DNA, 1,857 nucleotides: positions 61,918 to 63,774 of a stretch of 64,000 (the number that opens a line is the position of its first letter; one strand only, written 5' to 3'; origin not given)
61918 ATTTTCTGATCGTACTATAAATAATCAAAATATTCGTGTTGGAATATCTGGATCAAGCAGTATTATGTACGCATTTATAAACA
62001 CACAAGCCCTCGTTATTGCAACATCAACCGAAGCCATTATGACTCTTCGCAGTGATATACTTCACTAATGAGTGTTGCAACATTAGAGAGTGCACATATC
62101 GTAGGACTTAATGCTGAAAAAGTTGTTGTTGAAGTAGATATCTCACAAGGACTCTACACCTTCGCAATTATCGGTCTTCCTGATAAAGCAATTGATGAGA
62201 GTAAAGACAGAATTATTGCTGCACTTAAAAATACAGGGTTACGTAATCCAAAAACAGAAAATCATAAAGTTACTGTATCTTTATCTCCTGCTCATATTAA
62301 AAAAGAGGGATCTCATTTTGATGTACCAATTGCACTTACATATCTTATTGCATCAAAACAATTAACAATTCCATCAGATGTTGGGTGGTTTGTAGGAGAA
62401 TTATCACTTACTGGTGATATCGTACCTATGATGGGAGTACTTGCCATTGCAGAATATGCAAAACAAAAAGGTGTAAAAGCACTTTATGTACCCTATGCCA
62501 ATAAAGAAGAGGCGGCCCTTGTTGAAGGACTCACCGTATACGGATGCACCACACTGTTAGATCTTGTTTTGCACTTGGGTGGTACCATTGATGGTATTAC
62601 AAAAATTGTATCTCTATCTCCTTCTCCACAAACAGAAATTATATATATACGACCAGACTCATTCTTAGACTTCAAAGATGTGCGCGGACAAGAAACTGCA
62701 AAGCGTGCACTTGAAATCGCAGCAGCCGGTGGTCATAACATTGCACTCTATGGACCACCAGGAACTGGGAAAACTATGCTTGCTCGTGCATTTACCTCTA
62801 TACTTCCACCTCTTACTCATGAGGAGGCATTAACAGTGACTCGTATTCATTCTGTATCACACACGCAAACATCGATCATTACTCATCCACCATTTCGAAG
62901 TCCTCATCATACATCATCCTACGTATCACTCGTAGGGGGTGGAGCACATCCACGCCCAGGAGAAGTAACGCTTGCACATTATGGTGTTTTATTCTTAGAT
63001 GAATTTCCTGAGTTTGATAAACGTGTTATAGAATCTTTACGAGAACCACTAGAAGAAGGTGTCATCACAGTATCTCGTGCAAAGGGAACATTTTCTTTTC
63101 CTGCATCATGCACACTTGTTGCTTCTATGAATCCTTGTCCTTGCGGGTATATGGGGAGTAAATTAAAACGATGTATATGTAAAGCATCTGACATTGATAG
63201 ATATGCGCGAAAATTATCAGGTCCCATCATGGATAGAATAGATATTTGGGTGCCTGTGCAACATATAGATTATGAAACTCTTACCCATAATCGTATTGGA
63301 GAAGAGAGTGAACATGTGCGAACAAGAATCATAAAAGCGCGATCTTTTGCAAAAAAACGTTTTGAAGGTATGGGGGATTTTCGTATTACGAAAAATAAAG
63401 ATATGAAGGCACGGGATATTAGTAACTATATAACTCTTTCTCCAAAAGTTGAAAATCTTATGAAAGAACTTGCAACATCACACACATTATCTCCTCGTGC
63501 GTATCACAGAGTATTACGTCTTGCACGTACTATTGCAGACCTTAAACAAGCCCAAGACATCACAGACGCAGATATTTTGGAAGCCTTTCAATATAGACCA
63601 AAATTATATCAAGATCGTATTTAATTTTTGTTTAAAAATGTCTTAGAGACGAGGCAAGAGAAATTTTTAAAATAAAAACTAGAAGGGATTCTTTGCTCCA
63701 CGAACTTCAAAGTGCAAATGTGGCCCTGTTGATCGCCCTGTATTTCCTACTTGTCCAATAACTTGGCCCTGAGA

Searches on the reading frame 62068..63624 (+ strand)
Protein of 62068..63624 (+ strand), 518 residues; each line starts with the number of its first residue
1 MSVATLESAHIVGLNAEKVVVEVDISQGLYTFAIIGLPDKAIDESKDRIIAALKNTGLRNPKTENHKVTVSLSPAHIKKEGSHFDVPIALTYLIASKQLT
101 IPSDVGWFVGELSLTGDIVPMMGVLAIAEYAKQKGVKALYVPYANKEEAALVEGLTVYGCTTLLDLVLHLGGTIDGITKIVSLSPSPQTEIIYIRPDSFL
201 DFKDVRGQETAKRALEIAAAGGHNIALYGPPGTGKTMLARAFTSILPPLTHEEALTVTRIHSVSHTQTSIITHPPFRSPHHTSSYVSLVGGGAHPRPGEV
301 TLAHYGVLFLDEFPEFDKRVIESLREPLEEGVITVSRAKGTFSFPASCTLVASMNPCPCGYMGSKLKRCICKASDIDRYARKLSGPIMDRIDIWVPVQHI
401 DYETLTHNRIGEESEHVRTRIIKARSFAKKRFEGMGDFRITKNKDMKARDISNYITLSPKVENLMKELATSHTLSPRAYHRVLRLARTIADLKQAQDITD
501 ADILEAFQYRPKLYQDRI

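Call 83: search_protein_families(library=pfam, proteins=[window:62068-63624:+], max_evalue=0.0001)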
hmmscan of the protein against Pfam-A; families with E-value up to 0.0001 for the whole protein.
window:62068-63624:+ (518 aa): 8 families
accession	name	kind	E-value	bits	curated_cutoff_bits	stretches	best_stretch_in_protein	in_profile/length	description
PF01078.27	Mg_chelatase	-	1.3e-90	302.8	20.3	1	201-404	1-206/207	Magnesium chelatase, subunit ChlI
PF13541.12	ChlI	-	6.8e-34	116.8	27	1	21-145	1-121/121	Subunit ChlI of Mg-chelatase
PF13335.12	Mg_chelatase_C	-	1.7e-26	93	26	1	411-510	1-94/94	Magnesium chelatase, subunit ChlI C-terminal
PF00493.29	MCM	-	2e-09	37.4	23.3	1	217-365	52-182/224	MCM P-loop domain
PF07728.20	AAA_5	-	1.7e-08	35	22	1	225-361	2-126/139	AAA domain (dynein-related subfamily)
PF00004.35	AAA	-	5.9e-05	24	21.2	0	226-246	2-22/131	ATPase family associated with various cellular activities (AAA)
PF00158.32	Sigma54_activat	-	6.4e-05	23.1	20.2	0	212-334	12-123/168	Sigma-54 interaction domain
PF13191.12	AAA_16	-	9e-05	23.5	32.6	0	212-247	13-50/167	AAA ATPase domain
